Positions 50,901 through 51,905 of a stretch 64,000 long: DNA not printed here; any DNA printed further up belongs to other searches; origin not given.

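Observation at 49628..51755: MerR regulator followed by a translationally coupled signal-peptide WD40 propeller and OmpA-like gene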

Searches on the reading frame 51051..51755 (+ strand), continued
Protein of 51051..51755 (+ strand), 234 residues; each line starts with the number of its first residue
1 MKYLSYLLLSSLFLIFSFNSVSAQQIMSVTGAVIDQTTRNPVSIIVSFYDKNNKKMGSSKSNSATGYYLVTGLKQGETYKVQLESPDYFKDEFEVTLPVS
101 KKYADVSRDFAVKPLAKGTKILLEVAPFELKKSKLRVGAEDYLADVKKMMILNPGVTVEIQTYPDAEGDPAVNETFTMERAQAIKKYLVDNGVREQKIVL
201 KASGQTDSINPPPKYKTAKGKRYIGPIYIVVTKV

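Call 35: find_homologous_proteins(query=A4, max_evalue=0.001)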
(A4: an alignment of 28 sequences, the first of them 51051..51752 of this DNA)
Query A4 (28 sequences) (234 aa, profile of the alignment): 262 proteins with E <= 0.001 among 6115 candidates; the best 120 are listed.
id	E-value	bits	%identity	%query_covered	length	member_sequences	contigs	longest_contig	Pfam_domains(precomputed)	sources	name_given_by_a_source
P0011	4.7e-110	385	82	100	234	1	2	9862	PF00691.26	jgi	-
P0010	5.6e-110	384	82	100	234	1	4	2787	PF00691.26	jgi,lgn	-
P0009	6.7e-110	384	82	100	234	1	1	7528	PF00691.26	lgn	-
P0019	7.2e-110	384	81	100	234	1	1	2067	PF00691.26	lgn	-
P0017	8.2e-110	384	81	100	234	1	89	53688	PF00691.26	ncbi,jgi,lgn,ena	ncbi:MAG: OmpA family protein [Ignavibacteria bacterium]|jgi:outer membrane protein OmpA-like peptid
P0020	9.4e-110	384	80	100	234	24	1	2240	PF00691.26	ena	-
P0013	9.7e-110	384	82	100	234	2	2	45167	PF00691.26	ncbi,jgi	ncbi:MAG: OmpA family protein [Ignavibacteria bacterium]|jgi:outer membrane protein OmpA-like peptid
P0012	9.7e-110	384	82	100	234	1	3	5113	PF00691.26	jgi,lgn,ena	jgi:outer membrane protein OmpA-like peptidoglycan-associated protein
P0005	1.2e-109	383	83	100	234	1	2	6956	PF00691.26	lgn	-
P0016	1.6e-109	383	81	100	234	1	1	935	PF00691.26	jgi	-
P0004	1.8e-109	383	84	100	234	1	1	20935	PF00691.26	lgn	-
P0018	2.4e-109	382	81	100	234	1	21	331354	PF00691.26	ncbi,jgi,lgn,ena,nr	ncbi:hypothetical protein LBMAG35_11930 [Chlorobiota bacterium]|jgi:outer membrane protein OmpA-like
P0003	2.5e-109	382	83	100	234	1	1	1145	PF00691.26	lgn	-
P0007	6.6e-109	381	83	100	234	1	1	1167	PF00691.26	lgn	-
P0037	8.5e-109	381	50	97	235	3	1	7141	PF00691.26,PF13620.13,PF22904.4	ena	-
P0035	1.4e-108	380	52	97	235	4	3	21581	PF00691.26,PF13620.13,PF22904.4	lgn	-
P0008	1.5e-108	380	83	100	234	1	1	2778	PF00691.26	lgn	-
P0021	2.6e-108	379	84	95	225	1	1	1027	PF00691.26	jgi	jgi:outer membrane protein OmpA-like peptidoglycan-associated protein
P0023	3.8e-108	378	83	95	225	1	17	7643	PF00691.26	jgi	jgi:outer membrane protein OmpA-like peptidoglycan-associated protein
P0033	4.2e-108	378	53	93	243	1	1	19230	PF00691.26,PF13620.13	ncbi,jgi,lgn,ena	jgi:outer membrane protein OmpA-like peptidoglycan-associated protein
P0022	4.6e-108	378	84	95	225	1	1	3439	PF00691.26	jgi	-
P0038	4.8e-108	378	52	89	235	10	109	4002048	PF00691.26,PF13620.13,PF22904.4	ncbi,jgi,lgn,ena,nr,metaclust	ncbi:MAG TPA: OmpA family protein [Candidatus Kapabacteria bacterium]|jgi:outer membrane protein Omp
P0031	7.1e-108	377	52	99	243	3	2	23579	PF00691.26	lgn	-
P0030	1.1e-107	377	54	97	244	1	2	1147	PF00691.26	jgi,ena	-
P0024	1.1e-107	377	83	95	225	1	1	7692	PF00691.26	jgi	jgi:outer membrane protein OmpA-like peptidoglycan-associated protein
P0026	1.4e-107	377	81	98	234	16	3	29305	PF00691.26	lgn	-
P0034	1.8e-107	376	52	94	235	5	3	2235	PF00691.26,PF13620.13,PF22904.4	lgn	-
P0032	2.4e-107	376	55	89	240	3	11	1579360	PF00691.26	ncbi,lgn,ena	ncbi:MAG: hypothetical protein U0264_04660 [Candidatus Kapaibacterium sp.]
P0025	5.1e-107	375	84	94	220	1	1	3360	PF00691.26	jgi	jgi:outer membrane protein OmpA-like peptidoglycan-associated protein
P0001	7.1e-107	374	93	100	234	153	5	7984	PF00691.26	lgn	-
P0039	1.2e-105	370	49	100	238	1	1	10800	PF00691.26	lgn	-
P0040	2.6e-105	369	53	94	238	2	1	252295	PF00691.26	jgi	jgi:outer membrane protein OmpA-like peptidoglycan-associated protein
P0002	4.0e-105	369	85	100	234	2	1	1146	PF00691.26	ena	-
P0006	6.5e-105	368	85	100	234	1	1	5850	PF00691.26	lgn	-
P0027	7.7e-105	368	72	100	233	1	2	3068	PF00691.26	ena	-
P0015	1.9e-104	366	87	96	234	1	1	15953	PF00691.26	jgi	jgi:outer membrane protein OmpA-like peptidoglycan-associated protein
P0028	2.1e-104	366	67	97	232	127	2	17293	PF00691.26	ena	-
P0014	5.0e-104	365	84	100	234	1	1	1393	PF00691.26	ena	-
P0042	5.8e-102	358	51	89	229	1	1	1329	PF00691.26,PF13620.13,PF22904.4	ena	-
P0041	4.3e-100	352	49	94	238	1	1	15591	PF00691.26,PF13620.13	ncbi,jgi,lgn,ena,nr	ncbi:MAG TPA: OmpA family protein [Patescibacteria group bacterium]|nr:OmpA family protein [Patescib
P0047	6.4e-99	348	40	94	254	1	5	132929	PF00691.26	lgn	-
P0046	1.4e-98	347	39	96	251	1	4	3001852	PF00691.26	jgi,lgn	-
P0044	1.5e-96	340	42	99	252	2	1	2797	PF00691.26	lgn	-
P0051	4.2e-96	339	50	94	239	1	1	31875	PF00691.26,PF13620.13,PF22904.4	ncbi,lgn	-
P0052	1.2e-95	337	51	100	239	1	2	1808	PF00691.26,PF13620.13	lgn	-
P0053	1.5e-95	337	48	100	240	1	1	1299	PF00691.26,PF13620.13,PF22904.4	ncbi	-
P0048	2.1e-95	337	38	94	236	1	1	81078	PF00691.26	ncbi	ncbi:MAG: hypothetical protein Kapaf2KO_14430 [Candidatus Kapaibacteriales bacterium]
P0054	5.9e-95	335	49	100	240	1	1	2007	PF00691.26,PF13620.13,PF22904.4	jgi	jgi:outer membrane protein OmpA-like peptidoglycan-associated protein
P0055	1.3e-94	334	49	100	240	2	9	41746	PF00691.26,PF13620.13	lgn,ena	-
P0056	2.0e-93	330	48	100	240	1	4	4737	PF00691.26,PF13620.13,PF22904.4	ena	-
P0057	2.2e-93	330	48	100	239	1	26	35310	PF00691.26,PF13620.13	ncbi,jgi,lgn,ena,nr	ncbi:hypothetical protein MASR2M18_18480 [Ignavibacteria bacterium]|nr:OmpA family protein [Bacteroi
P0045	4.4e-93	329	47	96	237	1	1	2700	PF00691.26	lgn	-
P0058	9.1e-93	328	47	97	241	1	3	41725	PF00691.26,PF13620.13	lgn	-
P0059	1.2e-92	328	44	100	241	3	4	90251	PF00691.26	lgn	-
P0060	1.5e-91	324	44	99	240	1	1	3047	PF00691.26,PF13620.13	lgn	-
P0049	2.1e-91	324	39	99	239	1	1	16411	PF00691.26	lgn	-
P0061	2.9e-91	323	39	97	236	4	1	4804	PF00691.26,PF13620.13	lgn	-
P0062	4.9e-91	322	43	98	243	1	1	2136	PF00691.26,PF13620.13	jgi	jgi:outer membrane protein OmpA-like peptidoglycan-associated protein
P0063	6.5e-91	322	41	98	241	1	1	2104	PF00691.26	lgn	-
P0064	6.6e-91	322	41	95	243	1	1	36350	PF00691.26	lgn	-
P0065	8.2e-91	322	41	100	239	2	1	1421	PF00691.26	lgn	-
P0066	1.3e-90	321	43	94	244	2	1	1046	PF00691.26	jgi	jgi:OmpA-OmpF porin, OOP family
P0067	1.4e-90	321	44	94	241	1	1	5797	PF00691.26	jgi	jgi:outer membrane protein OmpA-like peptidoglycan-associated protein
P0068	1.1e-89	318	41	98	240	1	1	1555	PF00691.26,PF22904.4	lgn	-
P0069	1.4e-89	318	40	95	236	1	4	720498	PF00691.26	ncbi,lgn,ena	-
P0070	1.7e-89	317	44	95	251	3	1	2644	PF00691.26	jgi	-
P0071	1.8e-89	317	41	99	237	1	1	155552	PF00691.26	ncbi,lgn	-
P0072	2.6e-89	317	45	95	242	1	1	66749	PF00691.26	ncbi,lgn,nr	ncbi:MAG: OmpA family protein [Ignavibacteriae bacterium]|nr:OmpA family protein [Ignavibacteriota b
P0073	3.3e-89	316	40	99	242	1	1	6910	PF00691.26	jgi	jgi:outer membrane protein OmpA-like peptidoglycan-associated protein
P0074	4.3e-89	316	41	96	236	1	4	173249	PF00691.26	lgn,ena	-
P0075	5.5e-89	316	38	96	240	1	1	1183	PF00691.26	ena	-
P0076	5.6e-89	316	42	97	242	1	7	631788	PF00691.26,PF13620.13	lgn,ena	-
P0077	6.0e-89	316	40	94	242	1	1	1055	PF00691.26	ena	-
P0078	6.4e-89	315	39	100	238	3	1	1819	PF00691.26,PF13620.13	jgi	-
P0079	9.2e-89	315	44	97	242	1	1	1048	PF00691.26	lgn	-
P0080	2.1e-88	314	42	97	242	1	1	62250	PF00691.26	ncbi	ncbi:MAG: OmpA family protein [bacterium]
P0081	2.2e-88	314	46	88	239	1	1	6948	PF00691.26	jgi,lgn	jgi:outer membrane protein OmpA-like peptidoglycan-associated protein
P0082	2.8e-88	313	40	96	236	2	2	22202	PF00691.26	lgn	-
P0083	3.6e-88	313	44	91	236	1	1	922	PF00691.26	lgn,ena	-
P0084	4.2e-88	313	40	93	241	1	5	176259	PF00691.26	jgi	jgi:outer membrane protein OmpA-like peptidoglycan-associated protein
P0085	6.5e-88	312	40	100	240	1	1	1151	PF00691.26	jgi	jgi:outer membrane protein OmpA-like peptidoglycan-associated protein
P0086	7.1e-88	312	43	99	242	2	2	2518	PF00691.26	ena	-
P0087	8.1e-88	312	43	97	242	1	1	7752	PF00691.26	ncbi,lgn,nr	ncbi:MAG: hypothetical protein EPN82_03125 [Bacteroidetes bacterium]|nr:MAG: hypothetical protein EP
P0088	1.0e-87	312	44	88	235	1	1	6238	PF00691.26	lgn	-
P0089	1.3e-87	311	39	97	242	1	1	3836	PF00691.26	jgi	-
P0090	1.6e-87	311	38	97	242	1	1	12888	PF00691.26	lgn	-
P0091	2.4e-87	310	43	96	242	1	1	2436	PF00691.26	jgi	jgi:outer membrane protein OmpA-like peptidoglycan-associated protein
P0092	3.3e-87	310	41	98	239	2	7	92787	PF00691.26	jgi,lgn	jgi:hypothetical protein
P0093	3.7e-87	310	46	89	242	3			PF00691.26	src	-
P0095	6.3e-87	309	39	97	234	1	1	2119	PF00691.26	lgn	-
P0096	6.5e-87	309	41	99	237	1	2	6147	PF00691.26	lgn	-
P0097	6.9e-87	309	42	99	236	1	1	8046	PF00691.26,PF13620.13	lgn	-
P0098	7.1e-87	309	38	99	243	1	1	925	PF00691.26,PF13715.13,PF13620.13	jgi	jgi:OmpA-OmpF porin, OOP family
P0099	7.8e-87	309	45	97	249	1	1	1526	PF00691.26,PF22904.4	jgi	jgi:OmpA-OmpF porin, OOP family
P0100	1.6e-86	308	40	97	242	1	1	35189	PF00691.26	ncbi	-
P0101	2.3e-86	307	41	99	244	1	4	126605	PF00691.26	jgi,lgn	-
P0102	2.3e-86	307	41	100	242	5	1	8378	PF00691.26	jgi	-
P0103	2.4e-86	307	42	96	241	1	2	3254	PF00691.26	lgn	-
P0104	2.5e-86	307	40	93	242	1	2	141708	PF00691.26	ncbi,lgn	-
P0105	4.6e-86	306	50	91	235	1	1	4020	PF00691.26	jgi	-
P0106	6.4e-86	306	41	97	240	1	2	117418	PF00691.26,PF13620.13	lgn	-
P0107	8.1e-86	305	43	96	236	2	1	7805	PF00691.26,PF13620.13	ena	-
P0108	8.2e-86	305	41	98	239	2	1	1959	PF00691.26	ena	-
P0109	8.5e-86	305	42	97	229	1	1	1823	PF00691.26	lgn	-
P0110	1.2e-85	305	40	90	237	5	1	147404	PF00691.26,PF13620.13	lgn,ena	-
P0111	1.3e-85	305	42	99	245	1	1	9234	PF00691.26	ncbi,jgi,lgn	ncbi:MAG: OmpA family protein [FCB group bacterium]|jgi:outer membrane protein OmpA-like peptidoglyc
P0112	1.4e-85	305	41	95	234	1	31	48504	PF00691.26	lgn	-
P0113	2.0e-85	304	43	94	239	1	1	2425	PF00691.26,PF13620.13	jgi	jgi:outer membrane protein OmpA-like peptidoglycan-associated protein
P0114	2.4e-85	304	40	98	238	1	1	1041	PF00691.26,PF13620.13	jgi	jgi:outer membrane protein OmpA-like peptidoglycan-associated protein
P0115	2.6e-85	304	45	88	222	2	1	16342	PF00691.26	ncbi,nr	ncbi:MAG: OmpA family protein [Bacteroidetes bacterium]|nr:OmpA family protein [Bacteroidota bacteri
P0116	3.4e-85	303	37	98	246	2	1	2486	PF00691.26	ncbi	-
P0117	4.8e-85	303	39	95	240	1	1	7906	PF00691.26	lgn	-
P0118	5.5e-85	303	40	95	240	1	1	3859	PF00691.26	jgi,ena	-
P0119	6.1e-85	302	41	99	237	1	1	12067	PF00691.26,PF13620.13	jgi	-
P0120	6.3e-85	302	43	99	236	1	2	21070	PF00691.26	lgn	-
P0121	6.7e-85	302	41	97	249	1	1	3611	PF00691.26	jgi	jgi:outer membrane protein OmpA-like peptidoglycan-associated protein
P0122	7.9e-85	302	43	94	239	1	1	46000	PF00691.26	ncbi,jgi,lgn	-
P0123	9.1e-85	302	41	97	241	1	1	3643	PF00691.26,PF13620.13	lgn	-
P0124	1.1e-84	302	47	88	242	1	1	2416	PF00691.26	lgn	-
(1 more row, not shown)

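Call 42: predict_structure(alignment_id=A4)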
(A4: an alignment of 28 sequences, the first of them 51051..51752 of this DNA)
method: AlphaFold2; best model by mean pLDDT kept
length: 234 residues; sequences in the alignment: 28
mean_pLDDT: 89.6   pTM: 0.77
mean pLDDT of the five models: 89.6, 88.7, 87.9, 87.8, 87.0
residues with pLDDT >= 90: 175; 70-90: 36; 50-70: 20; < 50: 3
segments of 3 or more residues with pLDDT < 50: 19-21
pLDDT, mean of each block of 10 residues (from residue 1): 70 59 76 93 97 96 96 94 95 93 89 93 91 92 92 95 94 97 97 96 94 68 89 93
secondary structure, 60 per line:
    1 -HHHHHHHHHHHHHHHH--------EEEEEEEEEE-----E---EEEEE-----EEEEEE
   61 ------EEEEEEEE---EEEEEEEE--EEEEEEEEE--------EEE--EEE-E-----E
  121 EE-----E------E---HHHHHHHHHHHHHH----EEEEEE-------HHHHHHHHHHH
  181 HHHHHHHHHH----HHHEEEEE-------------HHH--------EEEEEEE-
elements in order: H2-17 E26-35 E45-49 E55-60 E67-74 E78-85 E88-96 E105-107 E110-112 E120-122 H139-152 E157-162 H170-190 E198-202 E227-233

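Call 44: fold_search(model_id=the predicted structure, library=pdb)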
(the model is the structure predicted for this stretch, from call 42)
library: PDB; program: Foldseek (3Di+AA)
matches with E <= 10: 1671; with E <= 0.001: 140
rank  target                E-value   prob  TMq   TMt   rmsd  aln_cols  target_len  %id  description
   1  6top_A                3.1e-06  1.00  0.39  0.58   4.5       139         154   15  Structure of the PorE C-terminal domain, a protein of T9SS from Porphyromonas gingivalis (released 2020-06-17)
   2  9a2n_MODEL_1_A        3.3e-06  1.00  0.37  0.49   3.4       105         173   24  Model of E. coli Pal by in-cell photo-crosslinking MS and deep learning (released 2023-02-24)
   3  4pwt_C                3.7e-06  1.00  0.38  0.68   2.8       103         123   21  Crystal structure of peptidoglycan-associated outer membrane lipoprotein from Yersinia pestis CO92 (released 2014-04-09)
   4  8bdw_A                3.7e-06  1.00  0.32  0.70   3.2        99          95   18  Crystal structure of CnaB2 domain from Lactobacillus plantarum (released 2023-02-22)
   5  1oap                  3.9e-06  1.00  0.37  0.75   3.0       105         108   24  Mad structure of the periplasmique domain of the Escherichia coli PAL protein (released 2004-02-13)
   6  2hqs_G                3.9e-06  1.00  0.36  0.72   3.8       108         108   23  Crystal structure of TolB/Pal complex (released 2007-04-03)
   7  8bdw_H                3.9e-06  1.00  0.32  0.70   3.2       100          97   18  Crystal structure of CnaB2 domain from Lactobacillus plantarum (released 2023-02-22)
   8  6top_B                4.4e-06  1.00  0.39  0.59   4.4       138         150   16  Structure of the PorE C-terminal domain, a protein of T9SS from Porphyromonas gingivalis (released 2020-06-17)
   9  5u1h_C                5.9e-06  1.00  0.41  0.73   3.6       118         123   22  Crystal structure of the C-terminal peptidoglycan binding domain of OprF (PA1777) from Pseudomonas aeruginosa (released 2017-01-11)
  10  4rha_A                5.9e-06  1.00  0.42  0.69   3.7       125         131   20  Structure of the C-terminal domain of outer-membrane protein OmpA from Salmonella enterica subsp. enterica serovar Typ (released 2014-10-29)
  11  8z5n_B                7.8e-06  1.00  0.35  0.31  15.6       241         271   13  Cryo-EM structure of the LPHT ring (released 2025-10-22)
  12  2hqs_C                9.3e-06  1.00  0.37  0.75   3.5       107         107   22  Crystal structure of TolB/Pal complex (released 2007-04-03)
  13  5u1h_A                9.3e-06  1.00  0.41  0.72   4.0       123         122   20  Crystal structure of the C-terminal peptidoglycan binding domain of OprF (PA1777) from Pseudomonas aeruginosa (released 2017-01-11)
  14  8qox_B                1.0e-05  1.00  0.33  0.18   7.8       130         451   18  Two-component assembly of SlaA and SlaB S-layer proteins of Sulfolobus acidocaldarius (released 2024-02-21)
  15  5m38_A                1.2e-05  1.00  0.39  0.75   3.6       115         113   22  Structure of the TagL peptidoglycan binding domain from EAEC T6SS (released 2018-02-21)
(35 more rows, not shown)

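Call 45: search_protein_representatives(alignment_id=A4)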
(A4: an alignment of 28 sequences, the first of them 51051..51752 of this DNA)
Query: 28 sequences, 236 profile positions. Proteins with E-value up to 0.001 (for the whole library): 39161; up to 1e-10: 4366; up to 1e-30: 78. The best 150 are listed.
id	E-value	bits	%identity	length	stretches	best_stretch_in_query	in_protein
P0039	3.8e-106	370.1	-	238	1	1-234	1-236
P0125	2.3e-98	344.7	-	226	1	17-236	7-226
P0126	3.3e-89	314.7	-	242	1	6-235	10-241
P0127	8.2e-79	280.7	-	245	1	7-235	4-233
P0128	1.0e-75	270.5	-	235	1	2-234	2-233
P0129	2.6e-75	269.2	-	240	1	5-236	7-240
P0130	3.2e-75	268.9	-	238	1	1-235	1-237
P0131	8.5e-74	264.3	-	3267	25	16-86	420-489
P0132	1.6e-73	263.4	-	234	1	11-234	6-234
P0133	4.4e-73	261.9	-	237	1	1-235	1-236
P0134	1.7e-72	260.0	-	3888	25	24-88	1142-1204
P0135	1.8e-71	256.7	-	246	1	2-236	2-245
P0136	4.2e-71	255.5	-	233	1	8-236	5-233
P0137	4.8e-71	255.3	-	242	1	1-235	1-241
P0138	1.2e-70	253.9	-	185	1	54-236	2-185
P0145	1.2e-66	240.9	-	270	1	19-236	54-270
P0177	2.5e-39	151.5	-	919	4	39-205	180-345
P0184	8.0e-35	136.7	-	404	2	43-214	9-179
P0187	1.2e-34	136.1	-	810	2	34-211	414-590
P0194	9.9e-33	129.9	-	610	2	30-200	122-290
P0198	3.2e-31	124.9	-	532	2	26-221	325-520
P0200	1.7e-30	122.6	-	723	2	30-210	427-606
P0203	3.6e-30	121.5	-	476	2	26-221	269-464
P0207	9.2e-30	120.1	-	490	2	26-209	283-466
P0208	1.2e-29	119.7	-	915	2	43-201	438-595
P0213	3.7e-29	118.2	-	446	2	30-211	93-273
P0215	7.2e-29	117.2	-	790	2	40-218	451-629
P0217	1.3e-28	116.3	-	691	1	23-216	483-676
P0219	1.9e-28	115.9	-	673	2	26-210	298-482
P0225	3.7e-28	114.9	-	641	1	26-204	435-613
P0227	4.9e-28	114.5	-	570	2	34-224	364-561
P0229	7.1e-28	114.0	-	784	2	30-214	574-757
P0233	1.1e-27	113.3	-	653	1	30-218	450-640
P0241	4.8e-27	111.3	-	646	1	28-219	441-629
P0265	5.2e-26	107.9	-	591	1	25-222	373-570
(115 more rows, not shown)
